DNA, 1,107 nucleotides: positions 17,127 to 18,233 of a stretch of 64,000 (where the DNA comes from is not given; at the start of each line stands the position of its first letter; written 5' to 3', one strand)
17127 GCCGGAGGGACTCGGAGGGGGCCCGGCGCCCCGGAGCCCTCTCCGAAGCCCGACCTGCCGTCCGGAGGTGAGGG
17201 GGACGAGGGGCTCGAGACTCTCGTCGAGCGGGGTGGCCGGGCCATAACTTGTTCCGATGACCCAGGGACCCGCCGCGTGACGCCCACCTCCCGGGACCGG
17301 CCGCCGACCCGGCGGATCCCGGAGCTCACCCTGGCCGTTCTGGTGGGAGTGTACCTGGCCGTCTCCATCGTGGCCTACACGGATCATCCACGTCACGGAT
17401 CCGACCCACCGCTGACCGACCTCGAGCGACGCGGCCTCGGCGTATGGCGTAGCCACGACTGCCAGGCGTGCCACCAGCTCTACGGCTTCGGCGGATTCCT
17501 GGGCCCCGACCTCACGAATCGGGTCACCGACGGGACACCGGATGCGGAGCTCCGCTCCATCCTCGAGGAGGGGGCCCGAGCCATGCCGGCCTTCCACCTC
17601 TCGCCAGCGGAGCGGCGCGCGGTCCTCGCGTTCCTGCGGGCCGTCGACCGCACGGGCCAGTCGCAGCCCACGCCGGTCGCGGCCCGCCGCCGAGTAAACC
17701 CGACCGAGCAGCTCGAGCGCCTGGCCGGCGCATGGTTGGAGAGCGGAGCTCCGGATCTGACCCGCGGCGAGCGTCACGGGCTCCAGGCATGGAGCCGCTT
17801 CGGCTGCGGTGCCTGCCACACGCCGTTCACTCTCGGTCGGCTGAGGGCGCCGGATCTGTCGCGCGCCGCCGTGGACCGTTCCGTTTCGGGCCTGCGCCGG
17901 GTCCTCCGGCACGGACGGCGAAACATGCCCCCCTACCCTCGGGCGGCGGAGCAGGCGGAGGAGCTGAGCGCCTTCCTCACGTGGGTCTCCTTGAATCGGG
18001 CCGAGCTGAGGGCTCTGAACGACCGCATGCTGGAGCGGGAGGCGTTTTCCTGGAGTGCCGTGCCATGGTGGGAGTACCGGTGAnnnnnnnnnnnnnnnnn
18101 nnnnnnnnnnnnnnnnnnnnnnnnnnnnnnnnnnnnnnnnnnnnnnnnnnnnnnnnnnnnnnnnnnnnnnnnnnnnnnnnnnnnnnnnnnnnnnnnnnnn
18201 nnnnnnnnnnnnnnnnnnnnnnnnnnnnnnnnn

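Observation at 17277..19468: Di-haem cytochrome c plus divergent haem-copper-oxidase-like subunit with non-canonical helix-X histidines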

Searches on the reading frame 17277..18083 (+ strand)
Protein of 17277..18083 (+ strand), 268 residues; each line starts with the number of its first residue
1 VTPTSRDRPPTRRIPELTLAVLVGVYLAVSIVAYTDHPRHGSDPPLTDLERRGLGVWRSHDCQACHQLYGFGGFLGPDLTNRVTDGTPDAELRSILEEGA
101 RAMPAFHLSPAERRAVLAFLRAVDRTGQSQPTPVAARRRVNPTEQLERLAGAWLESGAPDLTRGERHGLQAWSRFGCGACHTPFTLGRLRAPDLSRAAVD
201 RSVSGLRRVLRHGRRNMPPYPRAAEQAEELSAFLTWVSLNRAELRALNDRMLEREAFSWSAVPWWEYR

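Call 3: search_protein_families(library=pfam, proteins=[window:17277-18083:+], max_evalue=0.01)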
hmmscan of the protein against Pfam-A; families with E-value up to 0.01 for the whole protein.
window:17277-18083:+ (268 aa): 2 families
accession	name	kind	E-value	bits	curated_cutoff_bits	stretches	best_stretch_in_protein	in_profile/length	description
PF13442.11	Cytochrome_CBB3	-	1.1e-17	64.6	27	2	51-120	4-68/68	Cytochrome C oxidase, cbb3-type, subunit III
PF00034.26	Cytochrom_C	-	2e-07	32.7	21.3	0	57-122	8-88/90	Cytochrome c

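Call 4: search_protein_families(library=ncbifam, proteins=[window:17277-18083:+], max_evalue=0.01)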
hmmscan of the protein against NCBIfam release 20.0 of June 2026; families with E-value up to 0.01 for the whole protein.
window:17277-18083:+ (268 aa): 7 families
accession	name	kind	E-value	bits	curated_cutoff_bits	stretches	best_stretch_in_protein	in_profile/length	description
NF040971.1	cytc_ExtS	equivalog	1.5e-09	37.5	100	1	56-129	84-160/262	selenite/tellurite reduction operon c-type cytochrome lipoprotein ExtS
NF045773.1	cytochro_C550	exception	7.3e-09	35.6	125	2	60-120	58-116/118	cytochrome c550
NF045774.1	cytochro_C551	exception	3e-08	33.6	118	1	60-121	48-107/110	cytochrome c551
TIGR02603.1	CxxCH_TIGR02603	domain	4.2e-08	33.3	68.15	1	60-107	12-59/134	putative heme-binding domain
NF052248.1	SorU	equivalog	5e-05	23.5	100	1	61-119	12-71/72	SorU family sulfite dehydrogenase c-type cytochrome subunit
NF050122.1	bc1_QcrC_actin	exception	0.00017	21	200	1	53-127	139-215/253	cytochrome bc1 complex diheme cytochrome c subunit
TIGR04485.1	thiosulf_SoxX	equivalog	0.0031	18.2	61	0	61-105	4-51/78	sulfur oxidation c-type cytochrome SoxX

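Call 30: search_solved_structures(query=window:17277-18083:+, max_evalue=1, show_alignments=2)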
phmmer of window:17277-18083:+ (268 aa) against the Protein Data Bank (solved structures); distinct sequences matched with E-value up to 1: 18.
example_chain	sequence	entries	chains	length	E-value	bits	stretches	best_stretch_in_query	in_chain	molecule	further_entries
3o0r_C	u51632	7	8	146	2.3e-06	30.4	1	26-126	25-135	Nitric oxide reductase subunit C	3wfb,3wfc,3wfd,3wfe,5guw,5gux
4xyd_B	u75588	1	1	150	1.3e-05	27.9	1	45-123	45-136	NorC-like protein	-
8ovc_O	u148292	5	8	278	0.0072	18.9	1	52-123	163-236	Cytochrome bc1 complex cytochrome c subunit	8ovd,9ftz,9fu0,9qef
6hwh_M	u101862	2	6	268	0.0084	18.7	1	52-123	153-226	Cytochrome bc1 complex cytochrome c subunit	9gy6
6adq_C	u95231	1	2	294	0.0087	18.7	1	52-123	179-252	Cytochrome bc1 complex cytochrome c subunit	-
2c53_A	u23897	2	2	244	0.022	17.3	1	108-211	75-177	URACIL DNA GLYCOSYLASE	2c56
4l5n_A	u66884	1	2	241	0.038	16.6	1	108-211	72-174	Uracil-DNA glycosylase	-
1lau_E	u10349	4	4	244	0.039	16.5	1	108-211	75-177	PROTEIN (URACIL-DNA GLYCOSYLASE (E.C.3.2.2.-)) | URACIL-DNA GLYCOSYLASE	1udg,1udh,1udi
2c1u_A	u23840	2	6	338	0.041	16.5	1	39-73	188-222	DI-HAEM CYTOCHROME C PEROXIDASE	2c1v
5ays_A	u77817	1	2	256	0.043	16.4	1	108-211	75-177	Uracil-DNA glycosylase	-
7q21_C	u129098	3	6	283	0.054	16.1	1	52-126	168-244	Cytochrome bc1 complex cytochrome c subunit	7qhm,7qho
7rh5_O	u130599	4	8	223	0.054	16.1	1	51-123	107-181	Cytochrome bc1 complex cytochrome c subunit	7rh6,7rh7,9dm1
7zs0_A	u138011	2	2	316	0.063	15.8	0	61-103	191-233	Hypothetical (Diheme) protein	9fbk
7zs2_A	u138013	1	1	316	0.064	15.8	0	61-103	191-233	Hypothetical (Diheme) protein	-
7zs1_A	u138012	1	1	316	0.064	15.8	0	61-103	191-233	Hypothetical (Diheme) protein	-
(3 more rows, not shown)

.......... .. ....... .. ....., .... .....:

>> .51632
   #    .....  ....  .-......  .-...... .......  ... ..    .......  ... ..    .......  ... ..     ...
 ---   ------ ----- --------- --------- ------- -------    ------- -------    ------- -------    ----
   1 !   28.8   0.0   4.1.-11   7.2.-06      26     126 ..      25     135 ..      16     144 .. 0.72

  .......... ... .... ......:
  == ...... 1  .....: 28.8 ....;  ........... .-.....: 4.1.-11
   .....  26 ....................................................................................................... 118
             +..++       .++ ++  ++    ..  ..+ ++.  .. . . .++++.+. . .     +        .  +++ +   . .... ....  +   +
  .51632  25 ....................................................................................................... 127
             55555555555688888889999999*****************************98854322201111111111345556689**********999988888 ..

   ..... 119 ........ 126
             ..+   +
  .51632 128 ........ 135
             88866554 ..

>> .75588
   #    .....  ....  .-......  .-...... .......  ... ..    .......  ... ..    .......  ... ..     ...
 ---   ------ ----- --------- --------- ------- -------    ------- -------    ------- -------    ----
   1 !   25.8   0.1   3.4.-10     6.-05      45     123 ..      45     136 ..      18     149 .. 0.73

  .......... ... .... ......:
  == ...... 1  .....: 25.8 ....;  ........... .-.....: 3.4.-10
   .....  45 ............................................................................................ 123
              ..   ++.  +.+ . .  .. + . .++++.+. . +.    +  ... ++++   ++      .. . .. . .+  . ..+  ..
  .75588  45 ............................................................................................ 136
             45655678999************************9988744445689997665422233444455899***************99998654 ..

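Call 79: search_solved_structures(query=A6, max_evalue=0.1, show_alignments=1)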
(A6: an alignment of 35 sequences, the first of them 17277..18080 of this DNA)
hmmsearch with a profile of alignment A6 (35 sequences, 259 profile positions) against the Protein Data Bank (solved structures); distinct sequences matched with E-value up to 0.1: 77 (the best 60 are shown).
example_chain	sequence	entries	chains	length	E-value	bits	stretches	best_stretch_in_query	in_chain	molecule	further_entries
3o0r_C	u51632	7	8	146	3.8e-14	56.2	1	21-116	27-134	Nitric oxide reductase subunit C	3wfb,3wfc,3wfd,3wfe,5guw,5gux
4xyd_B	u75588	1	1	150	4.3e-13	52.7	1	13-115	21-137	NorC-like protein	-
8smr_G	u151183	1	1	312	4.1e-12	49.5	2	150-225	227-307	Cbb3-type cytochrome c oxidase subunit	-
3mk7_C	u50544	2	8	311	3.3e-09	40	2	138-225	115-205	Cytochrome c oxidase, cbb3-type, subunit P | Cbb3-type cytochrome c oxidase subunit CcoP1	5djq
8snh_G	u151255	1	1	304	3.5e-09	39.9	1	150-229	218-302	Cbb3-type cytochrome c oxidase subunit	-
6hwh_M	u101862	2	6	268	2.1e-07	34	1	43-117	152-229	Cytochrome bc1 complex cytochrome c subunit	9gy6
8ovc_O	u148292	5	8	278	2.5e-07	33.8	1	43-117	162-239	Cytochrome bc1 complex cytochrome c subunit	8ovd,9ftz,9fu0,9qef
6adq_C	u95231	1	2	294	3e-07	33.5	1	43-117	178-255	Cytochrome bc1 complex cytochrome c subunit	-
9wcx_U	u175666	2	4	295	3.9e-07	33.2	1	43-117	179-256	Cytochrome bc1 complex cytochrome c subunit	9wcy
7rh5_O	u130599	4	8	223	4.1e-07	33.1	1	43-117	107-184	Cytochrome bc1 complex cytochrome c subunit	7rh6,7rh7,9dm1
7q21_C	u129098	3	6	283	1.2e-06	31.5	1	41-117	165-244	Cytochrome bc1 complex cytochrome c subunit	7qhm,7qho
9l08_A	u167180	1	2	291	1.8e-06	31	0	135-175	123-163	Covalently Connected Cytochrome c555 trimer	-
9g83_v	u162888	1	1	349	6.2e-06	29.2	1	152-226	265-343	Cbb3-type cytochrome c oxidase subunit CcoP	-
6xkx_p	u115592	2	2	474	9.8e-06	28.6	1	139-216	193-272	Cbb3-type cytochrome c oxidase subunit CcoP,Cytochrome c-type cyt cy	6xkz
8hcr_C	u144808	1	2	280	2.4e-05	27.3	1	45-112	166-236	Cytochrome bc1 complex cytochrome c subunit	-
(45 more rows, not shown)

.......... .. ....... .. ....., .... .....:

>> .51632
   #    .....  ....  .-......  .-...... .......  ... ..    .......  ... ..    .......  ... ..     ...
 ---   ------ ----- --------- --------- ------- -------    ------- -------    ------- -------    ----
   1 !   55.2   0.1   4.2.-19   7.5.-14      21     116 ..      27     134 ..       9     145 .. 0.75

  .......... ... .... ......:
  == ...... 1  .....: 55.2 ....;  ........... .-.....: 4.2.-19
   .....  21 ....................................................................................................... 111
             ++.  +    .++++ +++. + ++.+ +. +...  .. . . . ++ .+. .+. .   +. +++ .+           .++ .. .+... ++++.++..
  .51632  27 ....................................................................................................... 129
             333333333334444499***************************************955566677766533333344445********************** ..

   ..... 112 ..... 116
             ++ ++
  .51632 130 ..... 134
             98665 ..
